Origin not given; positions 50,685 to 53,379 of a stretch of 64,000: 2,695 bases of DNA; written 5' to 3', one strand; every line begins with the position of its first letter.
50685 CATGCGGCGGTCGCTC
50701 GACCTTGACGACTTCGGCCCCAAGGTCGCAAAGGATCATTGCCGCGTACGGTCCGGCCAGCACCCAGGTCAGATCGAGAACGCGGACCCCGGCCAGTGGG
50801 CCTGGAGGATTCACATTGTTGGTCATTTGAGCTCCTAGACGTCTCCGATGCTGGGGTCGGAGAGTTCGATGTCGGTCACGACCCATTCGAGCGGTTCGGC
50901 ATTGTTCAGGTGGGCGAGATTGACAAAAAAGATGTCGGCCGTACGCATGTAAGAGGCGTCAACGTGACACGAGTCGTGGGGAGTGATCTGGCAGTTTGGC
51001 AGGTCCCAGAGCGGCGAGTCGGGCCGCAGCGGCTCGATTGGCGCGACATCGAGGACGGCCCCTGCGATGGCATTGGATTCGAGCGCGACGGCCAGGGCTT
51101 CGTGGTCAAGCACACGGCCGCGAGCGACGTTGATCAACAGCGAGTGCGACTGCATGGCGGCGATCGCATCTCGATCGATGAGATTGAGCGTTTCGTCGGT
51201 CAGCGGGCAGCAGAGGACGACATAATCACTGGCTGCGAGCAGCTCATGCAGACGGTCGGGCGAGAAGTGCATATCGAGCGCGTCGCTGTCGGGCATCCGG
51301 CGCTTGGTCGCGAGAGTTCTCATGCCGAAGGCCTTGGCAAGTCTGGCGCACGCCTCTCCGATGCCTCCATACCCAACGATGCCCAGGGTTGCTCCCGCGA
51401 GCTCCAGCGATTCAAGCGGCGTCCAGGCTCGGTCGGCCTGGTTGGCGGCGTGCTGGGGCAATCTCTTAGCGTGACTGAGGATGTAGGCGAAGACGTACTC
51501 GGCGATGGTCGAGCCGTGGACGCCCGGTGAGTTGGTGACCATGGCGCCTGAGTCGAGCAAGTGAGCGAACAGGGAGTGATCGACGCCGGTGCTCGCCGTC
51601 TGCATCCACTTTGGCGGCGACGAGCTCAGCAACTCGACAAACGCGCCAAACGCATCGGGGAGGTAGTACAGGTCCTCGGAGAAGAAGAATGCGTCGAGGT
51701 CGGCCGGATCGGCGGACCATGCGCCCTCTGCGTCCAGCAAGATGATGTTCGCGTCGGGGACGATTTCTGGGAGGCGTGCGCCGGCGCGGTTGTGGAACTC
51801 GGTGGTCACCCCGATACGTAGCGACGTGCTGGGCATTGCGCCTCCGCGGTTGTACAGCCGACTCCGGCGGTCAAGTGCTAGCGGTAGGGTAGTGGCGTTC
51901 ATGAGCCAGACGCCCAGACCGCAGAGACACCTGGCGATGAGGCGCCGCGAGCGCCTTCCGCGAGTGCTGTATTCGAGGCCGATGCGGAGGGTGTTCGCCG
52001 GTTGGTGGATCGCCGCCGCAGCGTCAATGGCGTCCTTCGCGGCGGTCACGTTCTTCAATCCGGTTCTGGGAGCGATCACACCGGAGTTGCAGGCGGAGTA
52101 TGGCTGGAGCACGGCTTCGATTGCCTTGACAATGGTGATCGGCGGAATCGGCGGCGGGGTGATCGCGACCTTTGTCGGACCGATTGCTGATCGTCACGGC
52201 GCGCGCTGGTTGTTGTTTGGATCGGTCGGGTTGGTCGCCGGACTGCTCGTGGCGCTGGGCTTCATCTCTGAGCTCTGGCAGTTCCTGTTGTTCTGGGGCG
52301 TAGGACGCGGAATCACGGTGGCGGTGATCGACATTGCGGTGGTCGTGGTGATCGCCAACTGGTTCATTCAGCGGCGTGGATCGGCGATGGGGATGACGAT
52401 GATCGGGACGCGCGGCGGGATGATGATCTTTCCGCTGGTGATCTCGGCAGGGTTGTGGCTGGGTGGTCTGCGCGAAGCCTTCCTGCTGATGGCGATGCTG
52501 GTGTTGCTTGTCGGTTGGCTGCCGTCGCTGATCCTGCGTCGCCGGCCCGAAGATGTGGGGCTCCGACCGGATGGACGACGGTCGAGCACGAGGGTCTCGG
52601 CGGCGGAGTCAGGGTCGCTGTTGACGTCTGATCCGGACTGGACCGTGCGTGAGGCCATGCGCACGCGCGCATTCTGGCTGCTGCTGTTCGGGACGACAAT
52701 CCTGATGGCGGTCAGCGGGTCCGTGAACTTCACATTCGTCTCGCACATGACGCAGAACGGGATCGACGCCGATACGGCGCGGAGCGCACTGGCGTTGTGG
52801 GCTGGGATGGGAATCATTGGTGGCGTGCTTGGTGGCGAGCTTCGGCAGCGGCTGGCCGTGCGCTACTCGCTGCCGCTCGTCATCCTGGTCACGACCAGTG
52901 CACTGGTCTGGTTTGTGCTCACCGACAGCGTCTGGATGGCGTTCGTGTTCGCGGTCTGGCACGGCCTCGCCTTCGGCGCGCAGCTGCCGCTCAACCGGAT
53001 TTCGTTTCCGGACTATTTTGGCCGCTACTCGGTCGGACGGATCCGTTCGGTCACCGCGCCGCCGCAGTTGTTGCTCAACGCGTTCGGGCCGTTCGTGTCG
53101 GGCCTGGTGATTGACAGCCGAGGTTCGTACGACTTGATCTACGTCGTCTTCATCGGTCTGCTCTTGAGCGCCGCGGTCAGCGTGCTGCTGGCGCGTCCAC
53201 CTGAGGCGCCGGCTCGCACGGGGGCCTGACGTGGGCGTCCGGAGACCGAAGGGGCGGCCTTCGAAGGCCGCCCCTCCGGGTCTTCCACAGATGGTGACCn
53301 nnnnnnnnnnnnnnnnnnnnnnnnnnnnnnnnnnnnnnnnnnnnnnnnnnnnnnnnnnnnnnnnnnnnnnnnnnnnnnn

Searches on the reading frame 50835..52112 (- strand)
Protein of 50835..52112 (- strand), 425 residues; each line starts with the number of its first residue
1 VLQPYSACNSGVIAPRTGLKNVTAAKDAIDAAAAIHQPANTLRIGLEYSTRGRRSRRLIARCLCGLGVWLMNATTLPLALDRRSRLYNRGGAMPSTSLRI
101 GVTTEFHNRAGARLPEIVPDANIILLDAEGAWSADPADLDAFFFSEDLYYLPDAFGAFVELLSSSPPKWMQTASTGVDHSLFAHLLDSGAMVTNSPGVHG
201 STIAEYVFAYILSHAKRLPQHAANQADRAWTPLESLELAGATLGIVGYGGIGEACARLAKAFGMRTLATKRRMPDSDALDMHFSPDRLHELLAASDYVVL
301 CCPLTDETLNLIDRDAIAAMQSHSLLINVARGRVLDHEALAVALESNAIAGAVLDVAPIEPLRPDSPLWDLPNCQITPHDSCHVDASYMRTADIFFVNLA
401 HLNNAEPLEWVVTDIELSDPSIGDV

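Call 3: search_protein_families(library=pfam, proteins=[window:50835-52112:-], max_evalue=0.001)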
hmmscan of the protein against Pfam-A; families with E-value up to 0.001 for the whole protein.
window:50835-52112:- (425 aa): 2 families
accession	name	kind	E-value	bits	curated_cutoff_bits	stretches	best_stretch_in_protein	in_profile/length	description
PF02826.25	2-Hacid_dh_C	-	2.2e-53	180.7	25.1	1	208-379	1-176/178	D-isomer specific 2-hydroxyacid dehydrogenase, NAD binding domain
PF00670.27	AdoHcyase_NAD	-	0.00099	19.7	27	0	238-331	21-111/162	S-adenosyl-L-homocysteine hydrolase, NAD binding domain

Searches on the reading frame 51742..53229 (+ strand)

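Call 59: search_protein_families(library=pfam, proteins=[window:51742-53229:+], max_evalue=0.0001)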
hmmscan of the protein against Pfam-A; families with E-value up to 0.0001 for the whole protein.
window:51742-53229:+ (495 aa): 1 family
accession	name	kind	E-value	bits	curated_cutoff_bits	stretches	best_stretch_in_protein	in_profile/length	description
PF07690.21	MFS_1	-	5.4e-36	124.6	33.4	2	96-434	6-331/347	Major Facilitator Superfamily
